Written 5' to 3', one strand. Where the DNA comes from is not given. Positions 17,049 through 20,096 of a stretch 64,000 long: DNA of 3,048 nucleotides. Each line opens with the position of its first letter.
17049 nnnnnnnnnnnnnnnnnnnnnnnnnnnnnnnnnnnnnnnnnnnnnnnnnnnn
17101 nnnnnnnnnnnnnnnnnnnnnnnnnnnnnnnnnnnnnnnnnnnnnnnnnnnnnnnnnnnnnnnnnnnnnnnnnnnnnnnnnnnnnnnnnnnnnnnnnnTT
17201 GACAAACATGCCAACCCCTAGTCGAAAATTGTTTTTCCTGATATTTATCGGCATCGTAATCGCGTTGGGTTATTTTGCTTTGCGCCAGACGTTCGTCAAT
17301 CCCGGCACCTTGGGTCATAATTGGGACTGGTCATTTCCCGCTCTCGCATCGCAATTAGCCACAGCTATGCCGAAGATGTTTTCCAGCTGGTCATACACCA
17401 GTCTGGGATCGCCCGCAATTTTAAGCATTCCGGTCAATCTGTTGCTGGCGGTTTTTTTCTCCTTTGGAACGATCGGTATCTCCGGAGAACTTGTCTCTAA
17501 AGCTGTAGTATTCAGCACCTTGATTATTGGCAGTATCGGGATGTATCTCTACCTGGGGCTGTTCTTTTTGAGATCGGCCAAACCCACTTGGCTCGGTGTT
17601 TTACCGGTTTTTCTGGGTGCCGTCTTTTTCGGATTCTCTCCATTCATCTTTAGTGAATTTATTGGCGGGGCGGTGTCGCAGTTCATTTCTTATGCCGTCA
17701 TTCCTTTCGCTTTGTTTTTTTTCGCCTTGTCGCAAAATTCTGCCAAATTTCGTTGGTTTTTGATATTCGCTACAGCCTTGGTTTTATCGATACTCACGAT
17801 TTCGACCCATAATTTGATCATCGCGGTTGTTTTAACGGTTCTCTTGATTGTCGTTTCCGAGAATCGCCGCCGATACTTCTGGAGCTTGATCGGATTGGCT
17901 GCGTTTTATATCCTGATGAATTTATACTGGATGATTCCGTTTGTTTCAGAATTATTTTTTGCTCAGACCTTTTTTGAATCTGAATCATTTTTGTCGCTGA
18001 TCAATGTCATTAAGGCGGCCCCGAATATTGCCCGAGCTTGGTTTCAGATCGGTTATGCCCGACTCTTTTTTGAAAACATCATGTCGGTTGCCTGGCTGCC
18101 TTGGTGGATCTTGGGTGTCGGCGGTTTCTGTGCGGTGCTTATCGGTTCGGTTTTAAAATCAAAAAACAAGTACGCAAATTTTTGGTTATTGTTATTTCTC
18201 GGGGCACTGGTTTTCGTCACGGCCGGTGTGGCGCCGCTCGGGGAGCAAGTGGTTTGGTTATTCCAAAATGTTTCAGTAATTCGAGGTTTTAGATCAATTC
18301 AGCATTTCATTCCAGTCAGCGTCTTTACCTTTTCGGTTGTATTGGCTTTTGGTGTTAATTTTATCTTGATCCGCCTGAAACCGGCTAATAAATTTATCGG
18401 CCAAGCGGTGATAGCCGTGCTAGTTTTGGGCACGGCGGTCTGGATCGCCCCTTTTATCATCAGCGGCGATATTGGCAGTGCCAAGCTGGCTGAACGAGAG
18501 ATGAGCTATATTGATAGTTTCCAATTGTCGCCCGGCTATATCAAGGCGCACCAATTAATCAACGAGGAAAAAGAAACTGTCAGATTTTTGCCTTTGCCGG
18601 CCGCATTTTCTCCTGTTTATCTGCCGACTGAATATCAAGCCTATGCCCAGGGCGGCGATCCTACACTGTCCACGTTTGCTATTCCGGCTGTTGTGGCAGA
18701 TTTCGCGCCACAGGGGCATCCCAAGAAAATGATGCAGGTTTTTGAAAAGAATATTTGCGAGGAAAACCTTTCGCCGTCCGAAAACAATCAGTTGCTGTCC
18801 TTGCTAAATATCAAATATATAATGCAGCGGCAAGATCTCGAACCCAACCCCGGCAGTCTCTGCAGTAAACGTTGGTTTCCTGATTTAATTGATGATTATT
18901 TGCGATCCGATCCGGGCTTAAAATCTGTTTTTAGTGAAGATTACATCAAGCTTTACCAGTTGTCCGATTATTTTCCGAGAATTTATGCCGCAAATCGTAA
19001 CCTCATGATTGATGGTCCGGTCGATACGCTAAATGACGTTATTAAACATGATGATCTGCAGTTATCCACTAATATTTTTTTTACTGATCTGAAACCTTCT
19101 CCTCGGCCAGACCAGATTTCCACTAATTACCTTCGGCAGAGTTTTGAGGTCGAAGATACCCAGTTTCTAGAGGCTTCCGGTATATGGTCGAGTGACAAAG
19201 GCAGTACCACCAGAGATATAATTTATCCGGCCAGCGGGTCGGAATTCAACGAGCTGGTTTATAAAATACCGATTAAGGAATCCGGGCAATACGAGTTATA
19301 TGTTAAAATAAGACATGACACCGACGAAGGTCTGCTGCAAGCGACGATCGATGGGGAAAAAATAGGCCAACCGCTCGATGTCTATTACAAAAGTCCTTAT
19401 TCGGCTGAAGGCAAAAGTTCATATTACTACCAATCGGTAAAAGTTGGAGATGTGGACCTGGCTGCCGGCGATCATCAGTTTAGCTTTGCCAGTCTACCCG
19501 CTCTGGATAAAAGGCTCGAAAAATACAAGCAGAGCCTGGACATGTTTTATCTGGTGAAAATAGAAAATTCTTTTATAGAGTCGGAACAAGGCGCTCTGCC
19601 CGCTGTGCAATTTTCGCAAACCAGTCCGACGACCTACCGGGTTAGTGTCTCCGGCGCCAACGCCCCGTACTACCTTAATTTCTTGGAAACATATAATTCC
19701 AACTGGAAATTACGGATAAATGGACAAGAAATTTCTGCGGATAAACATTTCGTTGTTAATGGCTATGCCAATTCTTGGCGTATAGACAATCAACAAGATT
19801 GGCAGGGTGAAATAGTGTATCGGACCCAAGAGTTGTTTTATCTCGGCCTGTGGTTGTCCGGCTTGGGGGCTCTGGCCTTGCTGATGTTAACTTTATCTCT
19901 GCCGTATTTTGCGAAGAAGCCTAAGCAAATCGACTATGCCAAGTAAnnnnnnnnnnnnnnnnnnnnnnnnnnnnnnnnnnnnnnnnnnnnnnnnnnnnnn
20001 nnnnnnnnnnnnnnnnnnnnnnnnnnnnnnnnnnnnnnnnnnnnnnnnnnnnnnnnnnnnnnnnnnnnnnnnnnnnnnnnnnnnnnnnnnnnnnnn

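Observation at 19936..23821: Apparently split YfhO-like enzyme: TM core and ecto/C-terminal domain encoded by two overlapping genes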

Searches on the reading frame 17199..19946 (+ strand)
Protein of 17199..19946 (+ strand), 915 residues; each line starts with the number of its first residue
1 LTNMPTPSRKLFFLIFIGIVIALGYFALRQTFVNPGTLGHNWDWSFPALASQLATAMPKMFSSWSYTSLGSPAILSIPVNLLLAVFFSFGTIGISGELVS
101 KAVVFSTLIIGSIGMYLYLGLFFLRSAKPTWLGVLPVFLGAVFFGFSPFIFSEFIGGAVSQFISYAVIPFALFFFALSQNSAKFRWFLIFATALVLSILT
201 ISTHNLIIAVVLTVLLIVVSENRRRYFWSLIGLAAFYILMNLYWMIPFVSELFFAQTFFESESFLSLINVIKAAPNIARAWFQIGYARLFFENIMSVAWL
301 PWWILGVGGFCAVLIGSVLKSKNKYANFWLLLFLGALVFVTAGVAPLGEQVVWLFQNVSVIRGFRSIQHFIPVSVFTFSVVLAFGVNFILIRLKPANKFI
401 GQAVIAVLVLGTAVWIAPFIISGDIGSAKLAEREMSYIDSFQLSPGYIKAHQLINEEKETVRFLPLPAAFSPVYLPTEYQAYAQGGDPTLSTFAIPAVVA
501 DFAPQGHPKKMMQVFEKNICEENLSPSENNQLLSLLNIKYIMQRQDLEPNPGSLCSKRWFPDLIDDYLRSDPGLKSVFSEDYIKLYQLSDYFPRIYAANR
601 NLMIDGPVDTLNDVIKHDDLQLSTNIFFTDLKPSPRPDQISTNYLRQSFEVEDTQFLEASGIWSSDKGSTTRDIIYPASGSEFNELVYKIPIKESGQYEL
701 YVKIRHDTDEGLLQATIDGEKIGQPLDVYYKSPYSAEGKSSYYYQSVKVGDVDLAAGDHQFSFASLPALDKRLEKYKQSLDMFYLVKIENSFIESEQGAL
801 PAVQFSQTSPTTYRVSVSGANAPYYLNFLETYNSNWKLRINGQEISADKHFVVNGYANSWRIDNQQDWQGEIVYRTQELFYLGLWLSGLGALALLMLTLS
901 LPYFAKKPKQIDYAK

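Call 3: search_protein_families(library=pfam, proteins=[window:17199-19946:+], max_evalue=0.1)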
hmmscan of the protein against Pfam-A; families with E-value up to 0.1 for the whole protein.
window:17199-19946:+ (915 aa): 3 families
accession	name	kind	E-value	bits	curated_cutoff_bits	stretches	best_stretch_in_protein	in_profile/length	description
PF11847.13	GT-C_AftD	-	2.4e-06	26.2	26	1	138-576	106-535/661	Alpha-(1->3)-arabinofuranosyltransferase, N-terminal GT-C domain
PF25275.1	Golvesin_C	-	0.0089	16.5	31.6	1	652-709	6-66/132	Golvesin C-terminal domain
PF19163.5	DUF5845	-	0.081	13.3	28.5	0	556-591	37-72/80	Family of unknown function (DUF5845)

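Call 4: search_protein_families(library=ncbifam, proteins=[window:17199-19946:+], max_evalue=0.1)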
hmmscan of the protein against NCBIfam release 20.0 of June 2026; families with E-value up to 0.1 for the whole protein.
window:17199-19946:+ (915 aa): 0 families
